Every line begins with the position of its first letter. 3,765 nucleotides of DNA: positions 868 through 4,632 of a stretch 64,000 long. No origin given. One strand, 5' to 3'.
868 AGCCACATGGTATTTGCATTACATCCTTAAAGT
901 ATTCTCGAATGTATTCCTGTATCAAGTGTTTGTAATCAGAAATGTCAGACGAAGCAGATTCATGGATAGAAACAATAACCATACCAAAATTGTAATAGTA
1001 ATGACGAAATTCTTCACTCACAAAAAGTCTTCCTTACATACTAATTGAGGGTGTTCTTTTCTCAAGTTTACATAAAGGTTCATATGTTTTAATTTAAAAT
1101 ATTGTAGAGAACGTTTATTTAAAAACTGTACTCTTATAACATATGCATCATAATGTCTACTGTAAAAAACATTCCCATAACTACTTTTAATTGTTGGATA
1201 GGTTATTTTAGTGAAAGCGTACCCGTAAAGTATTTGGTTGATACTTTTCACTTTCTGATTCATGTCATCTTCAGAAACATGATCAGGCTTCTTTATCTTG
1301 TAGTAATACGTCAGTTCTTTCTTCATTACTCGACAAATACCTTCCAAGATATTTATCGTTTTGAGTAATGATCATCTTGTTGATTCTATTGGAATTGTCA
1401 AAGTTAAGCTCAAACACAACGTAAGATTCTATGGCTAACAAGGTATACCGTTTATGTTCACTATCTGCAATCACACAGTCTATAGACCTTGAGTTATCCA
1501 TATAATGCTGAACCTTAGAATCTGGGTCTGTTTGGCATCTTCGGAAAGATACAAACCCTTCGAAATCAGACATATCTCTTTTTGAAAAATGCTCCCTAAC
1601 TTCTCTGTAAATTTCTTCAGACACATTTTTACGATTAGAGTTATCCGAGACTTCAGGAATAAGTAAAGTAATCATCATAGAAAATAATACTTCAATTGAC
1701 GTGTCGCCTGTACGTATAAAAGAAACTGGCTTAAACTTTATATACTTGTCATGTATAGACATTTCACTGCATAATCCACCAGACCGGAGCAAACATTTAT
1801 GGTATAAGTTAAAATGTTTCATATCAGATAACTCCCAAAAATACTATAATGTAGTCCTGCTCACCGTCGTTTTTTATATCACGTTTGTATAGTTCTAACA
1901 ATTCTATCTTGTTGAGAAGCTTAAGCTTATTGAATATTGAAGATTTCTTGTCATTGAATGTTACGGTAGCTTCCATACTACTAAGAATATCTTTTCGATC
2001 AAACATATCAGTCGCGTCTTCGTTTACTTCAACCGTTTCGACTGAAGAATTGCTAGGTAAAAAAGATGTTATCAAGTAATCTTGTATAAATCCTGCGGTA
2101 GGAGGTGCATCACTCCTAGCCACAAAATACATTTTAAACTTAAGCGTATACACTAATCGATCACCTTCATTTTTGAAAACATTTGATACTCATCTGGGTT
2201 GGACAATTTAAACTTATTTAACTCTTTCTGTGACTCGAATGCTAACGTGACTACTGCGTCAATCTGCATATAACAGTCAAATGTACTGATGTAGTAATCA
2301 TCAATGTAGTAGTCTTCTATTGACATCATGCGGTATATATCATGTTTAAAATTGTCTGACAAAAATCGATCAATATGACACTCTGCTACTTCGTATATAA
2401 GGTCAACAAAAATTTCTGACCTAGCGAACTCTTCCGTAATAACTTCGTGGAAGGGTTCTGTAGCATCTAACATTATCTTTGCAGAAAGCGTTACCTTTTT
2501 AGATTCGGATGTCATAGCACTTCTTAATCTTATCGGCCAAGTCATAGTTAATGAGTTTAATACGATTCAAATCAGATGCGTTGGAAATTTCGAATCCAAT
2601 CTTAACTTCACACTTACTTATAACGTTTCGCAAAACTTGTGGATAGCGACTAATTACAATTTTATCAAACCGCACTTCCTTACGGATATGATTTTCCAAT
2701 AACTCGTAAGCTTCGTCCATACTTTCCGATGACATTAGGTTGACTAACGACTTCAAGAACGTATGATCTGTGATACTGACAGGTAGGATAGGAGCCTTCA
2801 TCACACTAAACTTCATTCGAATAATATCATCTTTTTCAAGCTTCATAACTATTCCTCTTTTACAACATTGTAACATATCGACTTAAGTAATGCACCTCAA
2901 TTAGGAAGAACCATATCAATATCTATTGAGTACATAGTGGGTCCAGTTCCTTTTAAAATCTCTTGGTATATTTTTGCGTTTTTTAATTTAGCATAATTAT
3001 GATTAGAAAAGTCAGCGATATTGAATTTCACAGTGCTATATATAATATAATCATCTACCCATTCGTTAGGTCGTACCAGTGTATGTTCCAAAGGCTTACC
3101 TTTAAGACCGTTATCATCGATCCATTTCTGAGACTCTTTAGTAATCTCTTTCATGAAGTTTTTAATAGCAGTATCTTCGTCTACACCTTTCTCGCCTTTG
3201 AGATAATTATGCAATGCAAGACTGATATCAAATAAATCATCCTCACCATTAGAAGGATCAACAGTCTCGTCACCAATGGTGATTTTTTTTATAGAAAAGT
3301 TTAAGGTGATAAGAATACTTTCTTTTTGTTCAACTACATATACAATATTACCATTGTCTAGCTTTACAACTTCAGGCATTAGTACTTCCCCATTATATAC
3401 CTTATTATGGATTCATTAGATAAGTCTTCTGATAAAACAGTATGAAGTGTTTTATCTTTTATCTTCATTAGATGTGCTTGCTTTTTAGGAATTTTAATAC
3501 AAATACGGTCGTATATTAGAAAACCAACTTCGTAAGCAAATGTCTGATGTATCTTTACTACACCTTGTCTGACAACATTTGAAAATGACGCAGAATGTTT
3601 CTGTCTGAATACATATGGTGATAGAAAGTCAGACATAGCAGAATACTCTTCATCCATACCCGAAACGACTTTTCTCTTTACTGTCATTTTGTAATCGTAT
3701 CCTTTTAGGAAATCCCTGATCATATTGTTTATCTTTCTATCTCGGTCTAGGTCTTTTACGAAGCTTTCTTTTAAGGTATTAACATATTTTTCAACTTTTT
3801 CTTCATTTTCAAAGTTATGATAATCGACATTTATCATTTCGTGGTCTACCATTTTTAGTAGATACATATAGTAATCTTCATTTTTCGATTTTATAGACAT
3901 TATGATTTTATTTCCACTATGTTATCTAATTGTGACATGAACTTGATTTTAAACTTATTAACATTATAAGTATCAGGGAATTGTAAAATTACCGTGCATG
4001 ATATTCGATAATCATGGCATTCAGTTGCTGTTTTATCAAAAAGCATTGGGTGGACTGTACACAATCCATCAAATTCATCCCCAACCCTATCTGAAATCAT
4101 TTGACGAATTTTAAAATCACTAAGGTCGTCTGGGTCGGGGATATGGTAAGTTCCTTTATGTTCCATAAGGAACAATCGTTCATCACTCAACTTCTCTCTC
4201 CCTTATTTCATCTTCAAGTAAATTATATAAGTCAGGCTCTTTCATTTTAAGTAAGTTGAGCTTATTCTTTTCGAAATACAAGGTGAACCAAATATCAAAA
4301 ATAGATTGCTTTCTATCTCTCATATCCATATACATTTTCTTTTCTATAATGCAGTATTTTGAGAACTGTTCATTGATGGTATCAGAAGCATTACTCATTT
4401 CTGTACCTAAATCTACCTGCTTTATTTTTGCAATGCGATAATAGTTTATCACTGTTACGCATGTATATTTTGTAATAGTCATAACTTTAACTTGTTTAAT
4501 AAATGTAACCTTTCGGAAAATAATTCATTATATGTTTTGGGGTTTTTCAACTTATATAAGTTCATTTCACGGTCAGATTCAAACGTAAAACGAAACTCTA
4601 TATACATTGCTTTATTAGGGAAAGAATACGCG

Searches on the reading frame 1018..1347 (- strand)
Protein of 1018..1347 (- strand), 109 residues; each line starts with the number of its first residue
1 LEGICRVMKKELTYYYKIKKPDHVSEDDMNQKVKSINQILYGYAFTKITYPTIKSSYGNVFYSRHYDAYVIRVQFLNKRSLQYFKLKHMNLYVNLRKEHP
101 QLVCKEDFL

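Call 50: find_homologous_proteins(query=window:1018-1347:-, max_evalue=10)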
Query window:1018-1347:- (109 aa): 4 proteins with E <= 10 among 6 candidates. Only proteins of 59 to 191 residues were searched: fused or split forms outside these lengths cannot appear, so this answer is no evidence that the protein stands alone or is whole; find_related_loci, which searches DNA, has no such limit.
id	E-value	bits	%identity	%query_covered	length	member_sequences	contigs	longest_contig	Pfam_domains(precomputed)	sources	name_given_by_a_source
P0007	1.1e-60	220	99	94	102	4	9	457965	-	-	-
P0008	4.8e-49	183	81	94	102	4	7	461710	-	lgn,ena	-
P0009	7.1e-44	166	72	94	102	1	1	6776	-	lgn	-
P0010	2.0e-39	152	81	74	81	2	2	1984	-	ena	-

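Call 51: find_encoding_contigs(protein=P0008, flank=10000, max_places=4)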
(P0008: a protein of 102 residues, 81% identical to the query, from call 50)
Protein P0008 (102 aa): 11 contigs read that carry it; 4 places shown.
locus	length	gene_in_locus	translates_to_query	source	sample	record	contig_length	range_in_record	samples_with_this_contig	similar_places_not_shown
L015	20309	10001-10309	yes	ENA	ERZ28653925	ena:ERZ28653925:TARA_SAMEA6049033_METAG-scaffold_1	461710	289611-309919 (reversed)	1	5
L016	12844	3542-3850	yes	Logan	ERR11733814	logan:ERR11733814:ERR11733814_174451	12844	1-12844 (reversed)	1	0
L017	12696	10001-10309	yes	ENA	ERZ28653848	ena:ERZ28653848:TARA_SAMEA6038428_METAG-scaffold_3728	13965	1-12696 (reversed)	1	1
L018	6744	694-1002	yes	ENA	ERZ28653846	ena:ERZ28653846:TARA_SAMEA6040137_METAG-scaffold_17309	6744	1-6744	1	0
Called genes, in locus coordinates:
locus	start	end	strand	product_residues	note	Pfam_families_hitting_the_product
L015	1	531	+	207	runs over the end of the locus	-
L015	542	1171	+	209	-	-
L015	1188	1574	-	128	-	-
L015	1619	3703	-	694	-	PF07591:PT-HINT (faint), PF14890:Intein_splicing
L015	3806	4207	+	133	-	-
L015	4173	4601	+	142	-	-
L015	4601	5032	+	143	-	-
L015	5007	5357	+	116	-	-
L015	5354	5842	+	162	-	-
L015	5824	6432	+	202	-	-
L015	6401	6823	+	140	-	-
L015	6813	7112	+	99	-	-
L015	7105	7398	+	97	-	-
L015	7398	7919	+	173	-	-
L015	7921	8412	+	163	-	-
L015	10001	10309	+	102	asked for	-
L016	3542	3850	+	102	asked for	-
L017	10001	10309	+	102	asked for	-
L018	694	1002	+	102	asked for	-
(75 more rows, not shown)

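Call 52: find_encoding_contigs(protein=P0009, flank=10000, max_places=3)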
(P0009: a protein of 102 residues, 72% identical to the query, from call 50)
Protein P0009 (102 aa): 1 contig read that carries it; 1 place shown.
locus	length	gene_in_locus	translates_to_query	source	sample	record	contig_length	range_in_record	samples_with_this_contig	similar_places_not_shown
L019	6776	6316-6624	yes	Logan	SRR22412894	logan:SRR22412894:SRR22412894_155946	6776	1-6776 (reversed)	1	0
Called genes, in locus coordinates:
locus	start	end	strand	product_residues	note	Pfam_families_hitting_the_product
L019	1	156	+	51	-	?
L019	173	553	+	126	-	-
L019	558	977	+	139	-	-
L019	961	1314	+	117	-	-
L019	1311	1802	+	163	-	-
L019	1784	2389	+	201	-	-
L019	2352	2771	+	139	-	-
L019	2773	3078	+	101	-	-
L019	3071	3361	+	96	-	-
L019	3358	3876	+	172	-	-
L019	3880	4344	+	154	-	-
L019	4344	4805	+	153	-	-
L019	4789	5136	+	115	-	-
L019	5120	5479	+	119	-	-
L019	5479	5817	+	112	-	-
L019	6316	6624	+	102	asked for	-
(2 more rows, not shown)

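Call 59: predict_structure(alignment_id=A3)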
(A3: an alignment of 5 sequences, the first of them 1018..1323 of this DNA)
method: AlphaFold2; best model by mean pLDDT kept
length: 101 residues; sequences in the alignment: 5
mean_pLDDT: 65.8   pTM: 0.53
mean pLDDT of the five models: 65.8, 62.5, 60.8, 59.2, 55.3
residues with pLDDT >= 90: 0; 70-90: 62; 50-70: 16; < 50: 23
segments of 3 or more residues with pLDDT < 50: 46-56, 91-101
pLDDT, mean of each block of 10 residues (from residue 1): 66 73 79 76 54 48 77 82 68 37 33
secondary structure, 60 per line:
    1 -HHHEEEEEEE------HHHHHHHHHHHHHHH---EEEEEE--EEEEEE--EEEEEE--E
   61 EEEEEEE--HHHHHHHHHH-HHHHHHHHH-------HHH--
elements in order: E5-11 H18-32 E36-41 E44-49 E52-57 E60-67 H70-79 H81-89

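Call 62: fold_search(model_id=the predicted structure, library=pdb)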
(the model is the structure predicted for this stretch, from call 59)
No match with E <= 0.001 here; weaker rows may still be real.
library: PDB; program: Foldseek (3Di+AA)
matches with E <= 10: 500; with E <= 0.001: 0
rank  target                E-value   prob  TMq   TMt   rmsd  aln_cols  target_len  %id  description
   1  5b0f_A                1.2e-02  1.00  0.55  0.56   6.3        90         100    9  Polyketide cyclase OAC from Cannabis sativa, Y72F mutant (released 2016-01-27)
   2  8t6c_H                2.0e-02  0.96  0.34  0.34   7.8        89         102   15  Crystal structure of T33-18.2: Deep-learning sequence design of co-assembling tetrahedron protein nanoparticles (released 2024-04-24)
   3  1r6y                  2.2e-02  0.94  0.40  0.40   6.4        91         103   19  Crystal structure of YgiN from Escherichia coli (released 2004-11-02)
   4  3hds_A                2.3e-02  1.00  0.53  0.48   5.4        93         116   14  Crystal structure of 4-methylmuconolactone methylisomerase in complex with MES (released 2009-09-29)
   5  5nd8_f                2.6e-02  0.96  0.39  0.41   8.4        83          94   16  Hibernating ribosome from Staphylococcus aureus (Unrotated state) (released 2017-06-28)
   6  1j2v                  2.8e-02  0.80  0.34  0.34  10.1       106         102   10  Crystal Structure of CutA1 from Pyrococcus Horikoshii (released 2004-01-13)
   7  1vhf                  2.8e-02  0.87  0.32  0.32   8.0        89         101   15  Crystal structure of periplasmic divalent cation tolerance protein (released 2003-12-30)
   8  3hfk_A                2.8e-02  0.99  0.53  0.48   5.4        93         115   14  Crystal structure of 4-methylmuconolactone methylisomerase (H52A) in complex with 4-methylmuconolactone (released 2009-09-29)
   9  2e66_A                3.1e-02  0.91  0.35  0.35   7.8        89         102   10  Crystal Structure Of CutA1 From Pyrococcus Horikoshii OT3, Mutation D60A (released 2007-06-26)
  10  3hds_C                3.3e-02  0.99  0.53  0.50   5.4        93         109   14  Crystal structure of 4-methylmuconolactone methylisomerase in complex with MES (released 2009-09-29)
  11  5b08_A                3.3e-02  1.00  0.54  0.55   6.0        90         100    8  Polyketide cyclase OAC from Cannabis sativa (released 2016-01-27)
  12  6yw5_FF               3.3e-02  0.82  0.35  0.32   9.5       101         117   12  The structure of the small subunit of the mitoribosome from Neurospora crassa (released 2020-11-11)
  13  1uku                  3.5e-02  0.90  0.35  0.35   7.7        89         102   10  Crystal Structure of Pyrococcus horikoshii CutA1 Complexed with Cu2+ (released 2004-01-13)
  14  8uu5_f                3.5e-02  0.97  0.42  0.45   8.0        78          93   15  Cryo-EM structure of the Listeria innocua 70S ribosome (head-swiveled) in complex with pe/E-tRNA (structure I-B) (released 2024-02-28)
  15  1kr4                  3.8e-02  0.69  0.30  0.29   8.9        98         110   14  Structure Genomics, Protein TM1056, cutA (released 2002-08-14)
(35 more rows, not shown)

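Call 66: search_protein_families(library=pfam, proteins=[window:1018-1326:-], max_evalue=1)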
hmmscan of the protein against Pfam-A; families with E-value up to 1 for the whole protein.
window:1018-1326:- (102 aa): 0 families

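Call 91: search_protein_families(library=phrogs, proteins=[window:1018-1326:-], max_evalue=0.1)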
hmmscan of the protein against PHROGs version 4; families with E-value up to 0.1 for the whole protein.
window:1018-1326:- (102 aa): 1 family
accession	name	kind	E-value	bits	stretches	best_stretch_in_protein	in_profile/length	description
phrog_27571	-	unknown function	0.046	15.2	1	20-78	25-84/110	-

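Call 96: fold_search(model_id=the predicted structure, library=viral)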
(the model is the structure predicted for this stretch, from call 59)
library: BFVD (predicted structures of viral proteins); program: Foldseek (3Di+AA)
matches with E <= 10: 500; with E <= 0.001: 0
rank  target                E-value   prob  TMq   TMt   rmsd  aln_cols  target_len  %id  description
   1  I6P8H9                4.0e-03  0.97  0.35  0.39   6.3        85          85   15  (no name in the UniProt tables at hand)
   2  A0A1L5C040            6.2e-03  0.99  0.41  0.35   8.2        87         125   14  Uncharacterized protein [Aquamicrobium phage P14]
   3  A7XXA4                1.1e-02  0.84  0.30  0.28  11.7        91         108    9  Uncharacterized protein [Thermus virus P23-45]
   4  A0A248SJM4            1.3e-02  0.63  0.28  0.21  14.5       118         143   14  (no name in the UniProt tables at hand)
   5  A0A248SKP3            1.4e-02  0.87  0.37  0.25  12.5       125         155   14  (no name in the UniProt tables at hand)
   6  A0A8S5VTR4            1.6e-02  0.93  0.38  0.25  18.0       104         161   15  Uncharacterized protein [Ackermannviridae sp.]
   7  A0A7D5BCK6            2.1e-02  0.95  0.42  0.15  10.3       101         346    6  (no name in the UniProt tables at hand)
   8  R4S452                2.8e-02  0.44  0.23  0.11   9.5        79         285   20  DNA polymerase (Fragment) [Eidolon helvum herpesvirus 2]
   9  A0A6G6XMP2            2.9e-02  0.93  0.41  0.07   8.5       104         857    8  (no name in the UniProt tables at hand)
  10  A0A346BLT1            3.1e-02  0.87  0.42  0.36   9.0       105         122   14  ORF17 (Fragment) [Fowl aviadenovirus D]
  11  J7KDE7                3.5e-02  0.57  0.25  0.30   6.5        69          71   16  (no name in the UniProt tables at hand)
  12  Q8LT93                3.7e-02  0.72  0.35  0.31   7.4       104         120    8  Uncharacterized protein [Vibrio phage VpV262]
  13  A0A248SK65            4.2e-02  0.95  0.40  0.49   7.4        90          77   11  (no name in the UniProt tables at hand)
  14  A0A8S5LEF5            4.2e-02  0.72  0.32  0.23  12.4        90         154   21  Uncharacterized protein [Myoviridae sp. ctBDS4]
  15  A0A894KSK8            5.1e-02  0.69  0.40  0.31  10.7       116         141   13  p100 2L [African swine fever virus]
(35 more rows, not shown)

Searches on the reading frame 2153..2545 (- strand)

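Call 66: search_protein_families(library=pfam, proteins=[window:2153-2545:-], max_evalue=1)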
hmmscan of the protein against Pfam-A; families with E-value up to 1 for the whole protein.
window:2153-2545:- (130 aa): 1 family
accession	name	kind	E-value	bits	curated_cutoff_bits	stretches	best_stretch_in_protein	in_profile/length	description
PF14423.12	Imm5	-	0.12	12.9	25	1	13-121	26-137/186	Immunity protein Imm5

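Call 91: search_protein_families(library=phrogs, proteins=[window:2153-2545:-], max_evalue=0.1)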
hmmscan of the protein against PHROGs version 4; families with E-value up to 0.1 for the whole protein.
window:2153-2545:- (130 aa): 1 family
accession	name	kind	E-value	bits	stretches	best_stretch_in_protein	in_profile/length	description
phrog_4502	-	unknown function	0.025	15.6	1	14-71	115-170/190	-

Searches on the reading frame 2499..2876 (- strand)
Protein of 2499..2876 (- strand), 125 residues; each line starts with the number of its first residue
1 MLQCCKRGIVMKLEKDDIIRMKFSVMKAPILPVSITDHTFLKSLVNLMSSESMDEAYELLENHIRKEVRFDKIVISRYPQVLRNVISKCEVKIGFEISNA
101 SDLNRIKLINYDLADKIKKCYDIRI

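Call 66: search_protein_families(library=pfam, proteins=[window:2499-2876:-], max_evalue=1)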
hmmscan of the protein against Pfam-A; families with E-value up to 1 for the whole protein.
window:2499-2876:- (125 aa): 1 family
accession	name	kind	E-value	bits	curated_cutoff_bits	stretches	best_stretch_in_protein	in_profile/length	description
PF14125.13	DUF4292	-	0.018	15.2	23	1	9-73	27-89/209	Domain of unknown function (DUF4292)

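Call 91: search_protein_families(library=phrogs, proteins=[window:2499-2876:-], max_evalue=0.1)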
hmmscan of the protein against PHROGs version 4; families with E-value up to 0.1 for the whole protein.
window:2499-2876:- (125 aa): 0 families

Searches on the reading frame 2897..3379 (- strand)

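Call 66: search_protein_families(library=pfam, proteins=[window:2897-3379:-], max_evalue=1)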
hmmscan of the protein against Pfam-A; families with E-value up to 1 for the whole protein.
window:2897-3379:- (160 aa): 1 family
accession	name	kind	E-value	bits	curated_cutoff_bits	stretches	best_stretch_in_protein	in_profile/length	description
PF21269.3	TreT_GT1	-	0.048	13.8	27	1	44-88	35-79/144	Trehalose synthase, N-terminal domain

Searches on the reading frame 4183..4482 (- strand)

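Call 7: search_protein_families(library=phrogs, proteins=[window:4183-4482:-], max_evalue=0.01)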
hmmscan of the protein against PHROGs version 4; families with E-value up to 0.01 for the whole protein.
window:4183-4482:- (99 aa): 1 family
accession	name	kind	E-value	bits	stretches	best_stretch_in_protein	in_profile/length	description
phrog_16508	-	unknown function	0.0087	16.9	1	48-96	88-140/153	-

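Call 20: search_protein_families(library=pfam, proteins=[window:4183-4482:-], max_evalue=1)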
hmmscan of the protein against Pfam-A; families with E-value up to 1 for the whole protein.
window:4183-4482:- (99 aa): 1 family
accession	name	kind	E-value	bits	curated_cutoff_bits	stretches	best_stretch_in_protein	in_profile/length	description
PF09412.15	XendoU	-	0.037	13.7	32.3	1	37-73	98-134/262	Endoribonuclease XendoU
